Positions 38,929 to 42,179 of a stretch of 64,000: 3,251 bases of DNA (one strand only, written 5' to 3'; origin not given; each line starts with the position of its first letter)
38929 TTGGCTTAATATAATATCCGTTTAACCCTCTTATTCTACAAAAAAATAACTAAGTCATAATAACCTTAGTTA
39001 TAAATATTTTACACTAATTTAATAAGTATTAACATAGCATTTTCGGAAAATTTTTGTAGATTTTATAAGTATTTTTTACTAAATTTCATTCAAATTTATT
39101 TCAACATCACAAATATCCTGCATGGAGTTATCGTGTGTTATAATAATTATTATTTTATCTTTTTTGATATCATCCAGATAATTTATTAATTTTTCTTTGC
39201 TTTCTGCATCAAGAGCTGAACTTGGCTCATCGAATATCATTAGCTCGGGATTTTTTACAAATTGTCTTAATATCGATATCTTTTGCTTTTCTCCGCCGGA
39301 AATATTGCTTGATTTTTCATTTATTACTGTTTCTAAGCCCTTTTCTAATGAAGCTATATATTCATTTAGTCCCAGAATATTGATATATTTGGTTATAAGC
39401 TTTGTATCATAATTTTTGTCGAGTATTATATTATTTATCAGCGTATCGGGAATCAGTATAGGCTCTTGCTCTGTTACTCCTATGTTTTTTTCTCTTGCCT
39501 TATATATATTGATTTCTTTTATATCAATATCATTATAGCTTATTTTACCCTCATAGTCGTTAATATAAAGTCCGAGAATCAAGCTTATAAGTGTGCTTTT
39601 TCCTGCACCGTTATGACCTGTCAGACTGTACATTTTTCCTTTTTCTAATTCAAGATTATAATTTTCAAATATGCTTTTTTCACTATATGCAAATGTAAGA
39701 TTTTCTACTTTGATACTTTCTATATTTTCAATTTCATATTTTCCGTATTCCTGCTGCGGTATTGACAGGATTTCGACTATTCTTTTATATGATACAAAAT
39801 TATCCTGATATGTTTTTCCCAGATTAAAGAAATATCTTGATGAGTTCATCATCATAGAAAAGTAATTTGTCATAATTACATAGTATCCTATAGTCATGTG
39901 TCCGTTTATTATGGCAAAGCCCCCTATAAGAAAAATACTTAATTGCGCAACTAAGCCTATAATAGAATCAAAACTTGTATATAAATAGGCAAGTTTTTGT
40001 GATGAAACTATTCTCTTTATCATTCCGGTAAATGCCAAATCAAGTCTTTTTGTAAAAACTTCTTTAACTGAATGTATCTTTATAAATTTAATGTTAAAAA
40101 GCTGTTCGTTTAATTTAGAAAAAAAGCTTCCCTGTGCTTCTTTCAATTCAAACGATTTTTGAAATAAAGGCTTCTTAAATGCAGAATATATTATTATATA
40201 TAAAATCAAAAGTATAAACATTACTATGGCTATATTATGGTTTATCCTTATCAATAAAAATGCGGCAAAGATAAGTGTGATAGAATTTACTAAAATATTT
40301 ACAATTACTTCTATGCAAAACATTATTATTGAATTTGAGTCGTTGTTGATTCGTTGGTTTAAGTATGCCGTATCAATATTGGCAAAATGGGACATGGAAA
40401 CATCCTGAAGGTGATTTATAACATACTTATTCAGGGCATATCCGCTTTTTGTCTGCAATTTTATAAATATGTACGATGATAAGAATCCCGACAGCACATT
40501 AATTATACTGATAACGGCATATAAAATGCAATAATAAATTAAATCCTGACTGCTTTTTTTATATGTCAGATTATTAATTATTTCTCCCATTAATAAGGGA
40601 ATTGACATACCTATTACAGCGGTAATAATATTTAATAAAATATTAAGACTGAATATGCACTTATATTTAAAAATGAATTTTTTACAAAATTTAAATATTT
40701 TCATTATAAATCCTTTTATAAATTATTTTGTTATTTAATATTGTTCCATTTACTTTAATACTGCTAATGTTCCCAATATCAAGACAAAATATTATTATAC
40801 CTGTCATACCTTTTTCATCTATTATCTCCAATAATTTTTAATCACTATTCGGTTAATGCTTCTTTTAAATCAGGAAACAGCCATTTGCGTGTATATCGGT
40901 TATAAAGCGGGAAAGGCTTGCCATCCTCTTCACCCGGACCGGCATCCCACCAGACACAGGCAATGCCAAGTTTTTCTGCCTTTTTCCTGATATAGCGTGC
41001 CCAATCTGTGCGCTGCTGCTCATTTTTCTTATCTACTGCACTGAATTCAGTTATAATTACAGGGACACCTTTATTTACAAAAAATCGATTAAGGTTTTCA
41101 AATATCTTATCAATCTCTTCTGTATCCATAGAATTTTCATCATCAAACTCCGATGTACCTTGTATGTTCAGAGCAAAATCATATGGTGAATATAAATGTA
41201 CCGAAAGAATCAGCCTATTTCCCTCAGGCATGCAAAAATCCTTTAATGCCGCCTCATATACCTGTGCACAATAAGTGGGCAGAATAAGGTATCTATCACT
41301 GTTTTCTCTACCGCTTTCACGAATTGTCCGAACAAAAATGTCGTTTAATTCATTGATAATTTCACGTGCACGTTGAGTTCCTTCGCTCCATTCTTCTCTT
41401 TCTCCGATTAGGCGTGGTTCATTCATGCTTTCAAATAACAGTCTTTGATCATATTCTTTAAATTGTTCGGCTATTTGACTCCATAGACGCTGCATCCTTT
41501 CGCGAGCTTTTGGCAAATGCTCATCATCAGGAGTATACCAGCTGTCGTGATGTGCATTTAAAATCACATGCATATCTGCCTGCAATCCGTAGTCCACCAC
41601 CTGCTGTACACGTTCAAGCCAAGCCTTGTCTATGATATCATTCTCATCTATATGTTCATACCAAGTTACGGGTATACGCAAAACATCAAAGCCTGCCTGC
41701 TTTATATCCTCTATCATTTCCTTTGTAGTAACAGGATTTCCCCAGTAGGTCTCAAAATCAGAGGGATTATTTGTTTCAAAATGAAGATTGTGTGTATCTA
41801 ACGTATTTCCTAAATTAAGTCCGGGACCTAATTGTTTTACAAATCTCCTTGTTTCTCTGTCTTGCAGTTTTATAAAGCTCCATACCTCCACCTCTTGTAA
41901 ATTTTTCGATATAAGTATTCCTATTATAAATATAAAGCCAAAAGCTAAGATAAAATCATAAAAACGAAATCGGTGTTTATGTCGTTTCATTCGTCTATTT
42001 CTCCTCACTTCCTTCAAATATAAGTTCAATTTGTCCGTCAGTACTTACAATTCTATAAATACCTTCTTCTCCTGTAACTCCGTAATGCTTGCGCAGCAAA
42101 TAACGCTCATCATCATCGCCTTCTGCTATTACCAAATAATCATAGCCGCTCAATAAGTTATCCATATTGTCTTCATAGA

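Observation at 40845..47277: Clostridial-type cellulose synthase cluster with an added GT2-GtrA lipid-sugar transferase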

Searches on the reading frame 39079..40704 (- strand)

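Call 4: search_protein_families(library=pfam, proteins=[window:39079-40704:-], max_evalue=0.01)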
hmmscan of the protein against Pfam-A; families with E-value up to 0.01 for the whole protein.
window:39079-40704:- (541 aa): 8 families
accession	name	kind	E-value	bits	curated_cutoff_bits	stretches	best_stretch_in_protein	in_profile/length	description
PF00005.33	ABC_tran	-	8.3e-28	98.1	25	1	347-495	2-136/137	ABC transporter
PF00664.28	ABC_membrane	-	1e-26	94.7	28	1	20-288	3-273/274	ABC transporter transmembrane region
PF02463.25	SMC_N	-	4.7e-07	29.9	40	1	348-534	17-207/220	RecF/RecN/SMC N terminal domain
PF13304.12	AAA_21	-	2.9e-06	28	27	0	359-434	2-78/304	AAA domain, putative AbiEii toxin, Type IV TA system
PF13555.12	AAA_29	-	0.00037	20.6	27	1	347-376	13-42/61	P-loop containing region of AAA domain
PF13748.11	ABC_membrane_3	-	0.0012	18.7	27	1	15-188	9-170/237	ABC transporter transmembrane region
PF03193.22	RsgA_GTPase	-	0.0028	18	30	1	325-378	76-128/174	RsgA GTPase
PF20720.3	nSTAND3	-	0.0066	16.6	27.2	0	340-402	1-61/155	Novel STAND NTPase 3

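Call 5: search_protein_families(library=ncbifam, proteins=[window:39079-40704:-], max_evalue=0.01)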
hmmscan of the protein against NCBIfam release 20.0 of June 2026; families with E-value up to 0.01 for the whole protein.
window:39079-40704:- (541 aa): 185 families (the best 25 are shown)
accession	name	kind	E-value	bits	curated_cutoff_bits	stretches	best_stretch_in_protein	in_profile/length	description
NF045998.1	cleave_ABC_plasm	equivalog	1.1e-64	218.9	500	1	8-526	145-661/673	Mbov_0121 family peptidase domain-containing ABC transporter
TIGR02203.1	MsbA_lipidA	equivalog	1.4e-62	212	602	1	10-527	8-530/572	lipid A export permease/ATP-binding protein MsbA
TIGR03797.1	NHLM_micro_ABC2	equivalog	4e-59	200.8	709.4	1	22-520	142-641/686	NHLP bacteriocin export ABC transporter permease/ATPase subunit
TIGR01846.1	type_I_sec_HlyB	subfamily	5.8e-59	200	725.55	1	10-533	133-659/694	type I secretion system permease/ATPase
TIGR03375.1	type_I_sec_LssB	subfamily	1.4e-58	198.8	693.1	1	13-533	146-669/696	type I secretion system permease/ATPase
NF008381.0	PRK11176.1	equivalog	1.8e-52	178.5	867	1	2-531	11-544/582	lipid A ABC transporter ATP-binding protein/permease MsbA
TIGR02857.1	CydD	equivalog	6.3e-51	173.9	435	1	17-536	4-527/529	thiol reductant ABC exporter subunit CydD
TIGR00958.1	3a01208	subfamily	2.8e-50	171.3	874.6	1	15-527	160-675/711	antigen peptide transporter 2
TIGR03796.1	NHLM_micro_ABC1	equivalog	4.9e-50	170.5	853.3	1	20-533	158-679/710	NHLP family bacteriocin export ABC transporter peptidase/permease/ATPase subunit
NF010178.0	PRK13657.1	equivalog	8.5e-50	169.8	733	1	7-526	10-530/588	glucan ABC transporter ATP-binding protein/ permease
NF045513.1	HepA_fam_ABC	equivalog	9e-50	169.7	725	1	49-527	87-570/610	heterocyst formation ABC transporter subunit HepA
NF052233.1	CphA_assoc_ABC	equivalog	4.4e-48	164.2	880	1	33-527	206-704/766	cyanophycin metabolism-associated ABC transporter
TIGR01193.1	bacteriocin_ABC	subfamily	4.7e-48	164.2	523.85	1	11-533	151-676/708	peptide cleavage/export ABC transporter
NF008056.1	PRK10790.1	equivalog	1e-45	156.3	746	1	13-527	20-536/584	SmdB family multidrug efflux ABC transporter permease/ATP-binding protein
NF050066.1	LPSTprtrPglK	equivalog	1.1e-45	156.1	1000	1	54-534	70-551/558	BC-type lipopolysaccharide transporter PglK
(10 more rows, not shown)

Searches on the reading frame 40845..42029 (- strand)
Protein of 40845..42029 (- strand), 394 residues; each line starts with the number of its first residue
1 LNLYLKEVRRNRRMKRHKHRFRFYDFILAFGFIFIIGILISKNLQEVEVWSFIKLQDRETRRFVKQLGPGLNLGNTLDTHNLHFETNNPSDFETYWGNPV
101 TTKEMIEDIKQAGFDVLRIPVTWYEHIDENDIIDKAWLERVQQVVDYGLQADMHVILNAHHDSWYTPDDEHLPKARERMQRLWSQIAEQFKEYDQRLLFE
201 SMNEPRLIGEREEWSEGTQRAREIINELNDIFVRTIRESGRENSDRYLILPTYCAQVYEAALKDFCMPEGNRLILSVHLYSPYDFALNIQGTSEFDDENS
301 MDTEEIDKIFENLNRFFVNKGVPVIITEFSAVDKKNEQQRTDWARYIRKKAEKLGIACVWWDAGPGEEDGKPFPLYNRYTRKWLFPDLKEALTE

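Call 4: search_protein_families(library=pfam, proteins=[window:40845-42029:-], max_evalue=0.01)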
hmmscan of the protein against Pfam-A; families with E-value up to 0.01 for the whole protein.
window:40845-42029:- (394 aa): 3 families
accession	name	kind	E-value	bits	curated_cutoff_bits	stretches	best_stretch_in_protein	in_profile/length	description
PF00150.24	Cellulase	-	7.1e-64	216.4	23.5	1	88-365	9-270/272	Cellulase (glycosyl hydrolase family 5)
PF01261.30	AP_endonuc_2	-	0.00046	20.4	31.1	1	107-228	35-148/249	Xylose isomerase-like TIM barrel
PF10566.15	Glyco_hydro_97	-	0.0063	16.4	32.5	0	98-168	32-105/275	Glycoside hydrolase 97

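Call 5: search_protein_families(library=ncbifam, proteins=[window:40845-42029:-], max_evalue=0.01)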
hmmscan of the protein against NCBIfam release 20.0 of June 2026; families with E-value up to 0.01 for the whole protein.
window:40845-42029:- (394 aa): 1 family
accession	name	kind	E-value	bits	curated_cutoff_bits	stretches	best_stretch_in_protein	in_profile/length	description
NF051847.1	EndGlycCerase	equivalog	2.1e-08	33.2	700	1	102-163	60-121/455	endoglycoceramidase I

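Call 7: search_solved_structures(query=window:40845-42029:-, max_evalue=1e-10)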
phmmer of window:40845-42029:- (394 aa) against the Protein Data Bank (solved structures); distinct sequences matched with E-value up to 1e-10: 55.
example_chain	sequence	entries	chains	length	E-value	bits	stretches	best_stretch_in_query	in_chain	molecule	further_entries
6q1i_A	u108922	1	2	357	2.4e-89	303.2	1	58-392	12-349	Endoglucanase A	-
6wqp_A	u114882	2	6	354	5.1e-85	289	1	55-392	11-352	Endoglucanase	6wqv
6pz7_A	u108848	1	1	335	3.7e-82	279.5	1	57-390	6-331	Endoglucanase family 5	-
4x0v_A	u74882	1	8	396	9.8e-80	271.6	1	47-392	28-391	Beta-1,3-1,4-glucanase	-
5h4r_A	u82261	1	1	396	2.5e-79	270.3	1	47-392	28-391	Beta-1,3-1,4-glucanase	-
4im4_A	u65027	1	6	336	4e-78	266.3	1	62-392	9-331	Endoglucanase E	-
3ayr_A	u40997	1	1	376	1.3e-76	261.3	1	54-392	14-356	Endoglucanase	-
3ays_A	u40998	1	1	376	6.6e-76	259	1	54-392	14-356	Endoglucanase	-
8ghx_A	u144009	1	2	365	6.6e-75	255.7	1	56-392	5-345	Cellulase CelD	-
8ghy_A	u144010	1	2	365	3.3e-74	253.4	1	56-392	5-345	Cellulase CelD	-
6xsu_A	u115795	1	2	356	4.4e-74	252.9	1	62-364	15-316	GH5-4 broad specificity endoglucanase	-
6mq4_A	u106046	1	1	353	5.8e-74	252.6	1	60-393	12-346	cellulase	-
1edg_A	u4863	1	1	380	9.8e-71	241.9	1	58-391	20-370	ENDOGLUCANASE A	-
3ndy_A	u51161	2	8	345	1.1e-70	241.7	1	52-391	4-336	Endoglucanase D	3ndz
6gl2_A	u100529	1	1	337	1e-68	235.3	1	59-393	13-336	Endoglucanase, family GH5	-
6uje_A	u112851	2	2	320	1.8e-26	96.2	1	87-383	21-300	Endoglucanase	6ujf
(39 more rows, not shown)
